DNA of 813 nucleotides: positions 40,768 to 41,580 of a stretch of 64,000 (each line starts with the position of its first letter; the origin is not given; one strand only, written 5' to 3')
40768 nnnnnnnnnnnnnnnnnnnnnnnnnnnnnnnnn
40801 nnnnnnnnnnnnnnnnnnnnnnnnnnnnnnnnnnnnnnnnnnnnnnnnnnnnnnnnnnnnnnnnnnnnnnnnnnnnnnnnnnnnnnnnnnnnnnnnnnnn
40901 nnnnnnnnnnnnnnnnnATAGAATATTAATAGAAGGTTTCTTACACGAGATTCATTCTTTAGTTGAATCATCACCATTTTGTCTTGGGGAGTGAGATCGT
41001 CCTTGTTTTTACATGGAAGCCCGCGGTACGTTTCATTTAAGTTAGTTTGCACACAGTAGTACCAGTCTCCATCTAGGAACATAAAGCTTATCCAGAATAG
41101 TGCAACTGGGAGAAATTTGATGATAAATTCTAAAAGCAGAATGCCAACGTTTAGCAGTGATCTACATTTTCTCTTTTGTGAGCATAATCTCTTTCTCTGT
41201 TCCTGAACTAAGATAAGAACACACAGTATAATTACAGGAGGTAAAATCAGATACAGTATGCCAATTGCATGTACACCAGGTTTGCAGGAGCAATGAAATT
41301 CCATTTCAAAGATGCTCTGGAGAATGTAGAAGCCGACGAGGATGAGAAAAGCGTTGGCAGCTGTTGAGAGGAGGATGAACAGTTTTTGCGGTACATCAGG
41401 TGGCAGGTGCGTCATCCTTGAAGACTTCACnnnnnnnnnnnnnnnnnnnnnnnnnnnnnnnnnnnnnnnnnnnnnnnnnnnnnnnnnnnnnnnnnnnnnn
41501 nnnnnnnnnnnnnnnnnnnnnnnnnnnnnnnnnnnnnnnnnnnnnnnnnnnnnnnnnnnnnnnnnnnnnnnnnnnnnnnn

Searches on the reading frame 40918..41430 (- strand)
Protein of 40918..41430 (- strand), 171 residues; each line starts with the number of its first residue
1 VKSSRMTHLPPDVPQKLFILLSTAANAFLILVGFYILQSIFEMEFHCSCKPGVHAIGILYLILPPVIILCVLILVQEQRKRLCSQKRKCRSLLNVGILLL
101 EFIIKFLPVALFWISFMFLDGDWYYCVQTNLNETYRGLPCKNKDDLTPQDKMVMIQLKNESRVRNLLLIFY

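Call 40: search_protein_families(library=pfam, proteins=[window:40918-41430:-], max_evalue=0.01)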
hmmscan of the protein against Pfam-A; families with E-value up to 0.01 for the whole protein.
seq(171 aa): 2 families
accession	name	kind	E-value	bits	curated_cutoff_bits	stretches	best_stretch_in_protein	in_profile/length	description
PF14798.11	Ca_hom_mod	-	1.4e-09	37.9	25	1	33-159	26-159/252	Calcium homeostasis modulator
PF06728.19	PIG-U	-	0.0074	15.9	24.5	1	21-130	136-242/378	GPI transamidase subunit PIG-U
